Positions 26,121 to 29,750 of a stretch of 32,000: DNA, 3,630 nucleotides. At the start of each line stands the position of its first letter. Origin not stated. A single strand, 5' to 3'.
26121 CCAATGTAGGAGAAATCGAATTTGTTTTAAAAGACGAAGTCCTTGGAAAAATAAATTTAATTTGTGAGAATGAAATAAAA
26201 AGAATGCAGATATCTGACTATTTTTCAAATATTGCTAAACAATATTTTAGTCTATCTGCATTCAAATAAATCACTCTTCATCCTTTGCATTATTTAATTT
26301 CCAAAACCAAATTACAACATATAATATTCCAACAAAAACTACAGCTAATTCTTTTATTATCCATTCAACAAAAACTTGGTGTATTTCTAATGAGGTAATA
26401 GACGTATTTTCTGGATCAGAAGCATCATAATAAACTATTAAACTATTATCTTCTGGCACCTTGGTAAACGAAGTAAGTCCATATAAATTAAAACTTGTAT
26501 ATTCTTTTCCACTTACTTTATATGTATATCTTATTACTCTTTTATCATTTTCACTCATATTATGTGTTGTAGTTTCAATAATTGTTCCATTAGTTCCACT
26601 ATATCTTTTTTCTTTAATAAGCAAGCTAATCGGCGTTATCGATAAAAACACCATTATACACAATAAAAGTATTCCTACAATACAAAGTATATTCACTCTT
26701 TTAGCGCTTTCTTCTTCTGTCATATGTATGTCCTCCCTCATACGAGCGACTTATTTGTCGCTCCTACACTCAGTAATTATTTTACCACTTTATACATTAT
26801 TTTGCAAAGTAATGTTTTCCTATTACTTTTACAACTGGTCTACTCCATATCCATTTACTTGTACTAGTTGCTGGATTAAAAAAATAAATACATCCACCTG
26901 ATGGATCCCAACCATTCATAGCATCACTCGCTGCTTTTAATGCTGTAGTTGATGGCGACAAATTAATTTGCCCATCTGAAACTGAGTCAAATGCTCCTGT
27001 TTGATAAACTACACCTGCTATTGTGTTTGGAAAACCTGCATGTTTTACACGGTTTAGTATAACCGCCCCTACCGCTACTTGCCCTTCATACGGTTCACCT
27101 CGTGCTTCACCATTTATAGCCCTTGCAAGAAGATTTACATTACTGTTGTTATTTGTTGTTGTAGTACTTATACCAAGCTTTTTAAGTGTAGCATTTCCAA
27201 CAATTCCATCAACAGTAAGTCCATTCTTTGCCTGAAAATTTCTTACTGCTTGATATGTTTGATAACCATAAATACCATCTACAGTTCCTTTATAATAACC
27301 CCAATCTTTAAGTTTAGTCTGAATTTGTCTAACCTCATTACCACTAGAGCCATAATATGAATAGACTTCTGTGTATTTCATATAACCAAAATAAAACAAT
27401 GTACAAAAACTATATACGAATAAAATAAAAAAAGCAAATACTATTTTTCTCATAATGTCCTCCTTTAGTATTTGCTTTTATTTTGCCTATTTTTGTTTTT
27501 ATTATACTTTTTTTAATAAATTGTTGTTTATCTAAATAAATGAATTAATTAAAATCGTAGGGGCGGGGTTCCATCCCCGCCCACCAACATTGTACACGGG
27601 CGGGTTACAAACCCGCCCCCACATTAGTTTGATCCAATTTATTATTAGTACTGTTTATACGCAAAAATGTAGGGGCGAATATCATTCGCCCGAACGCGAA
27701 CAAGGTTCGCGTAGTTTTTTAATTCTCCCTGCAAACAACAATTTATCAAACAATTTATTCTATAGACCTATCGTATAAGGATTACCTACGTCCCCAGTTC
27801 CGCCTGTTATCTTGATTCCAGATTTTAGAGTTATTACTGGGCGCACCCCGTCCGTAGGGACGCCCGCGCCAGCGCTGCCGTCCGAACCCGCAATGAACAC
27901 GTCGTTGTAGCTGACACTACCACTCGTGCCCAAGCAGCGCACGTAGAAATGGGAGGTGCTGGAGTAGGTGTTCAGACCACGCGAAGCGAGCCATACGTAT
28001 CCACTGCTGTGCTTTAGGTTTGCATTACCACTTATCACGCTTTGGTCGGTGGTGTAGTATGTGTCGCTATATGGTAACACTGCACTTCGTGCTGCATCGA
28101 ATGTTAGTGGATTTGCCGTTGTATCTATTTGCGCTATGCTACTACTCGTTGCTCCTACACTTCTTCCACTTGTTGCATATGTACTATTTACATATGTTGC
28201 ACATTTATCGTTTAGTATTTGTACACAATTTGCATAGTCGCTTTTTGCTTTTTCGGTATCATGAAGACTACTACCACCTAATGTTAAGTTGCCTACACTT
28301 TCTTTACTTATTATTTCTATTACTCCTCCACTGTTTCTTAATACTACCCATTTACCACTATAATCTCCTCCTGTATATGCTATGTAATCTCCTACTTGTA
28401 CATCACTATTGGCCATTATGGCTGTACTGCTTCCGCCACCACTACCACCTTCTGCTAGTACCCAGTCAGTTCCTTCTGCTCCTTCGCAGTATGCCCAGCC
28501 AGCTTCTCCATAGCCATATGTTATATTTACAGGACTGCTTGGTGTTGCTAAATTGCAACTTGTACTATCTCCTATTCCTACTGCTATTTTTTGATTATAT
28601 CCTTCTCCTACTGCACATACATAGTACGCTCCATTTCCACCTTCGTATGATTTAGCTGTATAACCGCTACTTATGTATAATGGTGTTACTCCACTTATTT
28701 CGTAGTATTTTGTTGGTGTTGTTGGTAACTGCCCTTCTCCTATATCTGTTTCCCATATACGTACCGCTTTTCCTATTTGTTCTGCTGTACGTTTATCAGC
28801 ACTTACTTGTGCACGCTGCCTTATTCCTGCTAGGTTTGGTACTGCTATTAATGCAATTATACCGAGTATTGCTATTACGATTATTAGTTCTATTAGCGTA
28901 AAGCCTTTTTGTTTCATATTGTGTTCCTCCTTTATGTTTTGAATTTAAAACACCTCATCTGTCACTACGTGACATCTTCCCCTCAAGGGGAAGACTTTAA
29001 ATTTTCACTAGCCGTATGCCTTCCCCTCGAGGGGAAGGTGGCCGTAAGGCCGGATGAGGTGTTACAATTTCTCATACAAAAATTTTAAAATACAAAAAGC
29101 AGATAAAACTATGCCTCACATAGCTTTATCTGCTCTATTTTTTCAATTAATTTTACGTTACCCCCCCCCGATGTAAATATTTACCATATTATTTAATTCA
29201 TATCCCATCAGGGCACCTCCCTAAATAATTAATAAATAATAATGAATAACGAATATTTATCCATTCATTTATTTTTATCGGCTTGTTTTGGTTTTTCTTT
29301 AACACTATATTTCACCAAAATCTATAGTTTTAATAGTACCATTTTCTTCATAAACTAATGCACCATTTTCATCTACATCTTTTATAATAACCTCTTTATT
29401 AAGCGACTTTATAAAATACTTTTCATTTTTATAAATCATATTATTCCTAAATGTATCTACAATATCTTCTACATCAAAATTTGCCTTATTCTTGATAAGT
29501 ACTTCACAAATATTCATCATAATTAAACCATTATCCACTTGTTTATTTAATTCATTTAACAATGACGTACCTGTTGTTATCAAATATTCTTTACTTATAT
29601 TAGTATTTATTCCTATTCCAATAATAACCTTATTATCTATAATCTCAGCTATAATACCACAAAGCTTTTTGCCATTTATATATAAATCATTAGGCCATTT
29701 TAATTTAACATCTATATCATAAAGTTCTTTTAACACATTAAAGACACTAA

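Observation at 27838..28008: Adenine-depleted, NNC-rich 171-nt segment near the 3' end of the pilin-like gene resembles a DGR variable region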

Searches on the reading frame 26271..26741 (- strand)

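Call 107: search_protein_families(library=pfam, proteins=[window:26271-26741:-], max_evalue=0.001)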
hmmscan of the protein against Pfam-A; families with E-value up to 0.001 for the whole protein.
window:26271-26741:- (156 aa): 1 family
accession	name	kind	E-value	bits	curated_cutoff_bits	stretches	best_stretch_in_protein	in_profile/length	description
PF12158.14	DUF3592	-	2.1e-06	28.8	25.3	1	50-114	1-78/84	Domain of unknown function (DUF3592)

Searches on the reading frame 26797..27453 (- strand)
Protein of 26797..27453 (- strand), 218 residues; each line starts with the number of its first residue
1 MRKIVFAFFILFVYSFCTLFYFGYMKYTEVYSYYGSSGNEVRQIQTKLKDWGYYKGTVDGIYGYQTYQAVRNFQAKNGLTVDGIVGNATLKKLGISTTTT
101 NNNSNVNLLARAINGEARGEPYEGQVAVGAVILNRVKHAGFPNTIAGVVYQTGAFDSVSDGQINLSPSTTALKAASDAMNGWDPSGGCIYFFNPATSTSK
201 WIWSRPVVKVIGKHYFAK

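Call 107: search_protein_families(library=pfam, proteins=[window:26797-27453:-], max_evalue=0.001)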
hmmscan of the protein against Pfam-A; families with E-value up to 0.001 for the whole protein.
window:26797-27453:- (218 aa): 4 families
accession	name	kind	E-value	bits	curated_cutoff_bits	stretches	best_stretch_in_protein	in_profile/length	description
PF07486.17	Hydrolase_2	-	2.9e-36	124.5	27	1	119-217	1-100/100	Cell Wall Hydrolase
PF01471.23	PG_binding_1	-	1.6e-22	79.9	23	1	37-93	1-57/57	Putative peptidoglycan binding domain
PF08823.16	PG_binding_2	-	1.5e-05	25.6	21.1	1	37-77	14-54/74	Putative peptidoglycan binding domain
PF09374.15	PG_binding_3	-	6.9e-05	23.4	24.6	0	42-74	4-37/76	Predicted Peptidoglycan domain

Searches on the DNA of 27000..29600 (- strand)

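Call 45: search_rna_families(source=window, start=27000, end=29600, threshold=evalue, max_evalue=1)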
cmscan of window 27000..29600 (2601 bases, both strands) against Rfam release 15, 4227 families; matches with E-value up to 1: 2.
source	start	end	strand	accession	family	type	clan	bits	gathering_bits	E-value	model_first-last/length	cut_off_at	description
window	28943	29067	-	RF03601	MIR7993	Gene; miRNA;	-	24.8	100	0.18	1-138/138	no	MIR7993 microRNA precursor family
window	27595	27692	-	RF03905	MIR6149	Gene; miRNA;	-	21.3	100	0.72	1-99/99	no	MIR6149 microRNA precursor family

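Call 63: search_dna_similar(query=window:27760-28080:-, collection=phages, mode=distant, max_evalue=0.01)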
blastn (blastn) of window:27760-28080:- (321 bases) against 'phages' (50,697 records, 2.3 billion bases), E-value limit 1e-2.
No match.

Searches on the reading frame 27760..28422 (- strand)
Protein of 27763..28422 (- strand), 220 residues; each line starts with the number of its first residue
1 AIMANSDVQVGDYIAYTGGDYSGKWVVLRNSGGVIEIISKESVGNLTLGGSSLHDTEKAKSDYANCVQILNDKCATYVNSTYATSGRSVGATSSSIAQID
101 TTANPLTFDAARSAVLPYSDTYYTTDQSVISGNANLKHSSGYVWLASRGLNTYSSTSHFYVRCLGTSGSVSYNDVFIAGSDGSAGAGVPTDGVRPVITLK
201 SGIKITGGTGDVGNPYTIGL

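Call 40: find_homologous_proteins(query=window:27763-28422:-, max_evalue=0.001)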
Query seq(220 aa) (220 aa): 9 proteins with E <= 0.001 among 493 candidates.
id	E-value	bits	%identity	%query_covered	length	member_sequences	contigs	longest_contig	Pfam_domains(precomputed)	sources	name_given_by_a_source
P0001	6.2e-136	469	100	100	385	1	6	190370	PF07963.18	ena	-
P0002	5.3e-76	273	67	100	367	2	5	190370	PF07963.18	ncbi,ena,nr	ncbi:MAG: prepilin-type N-terminal cleavage/methylation domain-containing protein [Clostridia bacter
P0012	8.4e-71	256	52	96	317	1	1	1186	-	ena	-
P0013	5.2e-65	237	60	99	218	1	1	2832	-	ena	-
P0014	3.5e-64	234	59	96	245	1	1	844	-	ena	-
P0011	1.2e-60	223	56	100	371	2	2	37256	-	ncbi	-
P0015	2.4e-56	209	55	97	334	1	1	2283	-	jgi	-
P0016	2.7e-52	195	52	100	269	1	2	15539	-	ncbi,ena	-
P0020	6.1e-21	93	34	88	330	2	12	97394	-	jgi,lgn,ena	-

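Call 64: search_dna_similar(query=window:27760-28410:-, collection=phages, mode=protein, max_evalue=0.001)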
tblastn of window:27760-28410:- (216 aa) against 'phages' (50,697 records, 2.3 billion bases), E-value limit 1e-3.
No match.

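Call 105: search_solved_structures(query=window:27763-28422:-, max_evalue=10)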
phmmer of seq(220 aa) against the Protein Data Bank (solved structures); distinct sequences matched with E-value up to 10: 1.
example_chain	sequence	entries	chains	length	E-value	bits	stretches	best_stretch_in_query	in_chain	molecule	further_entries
8zwd_B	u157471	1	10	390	0.18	14.5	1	36-161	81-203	NAD(P)-dependent methanol dehydrogenase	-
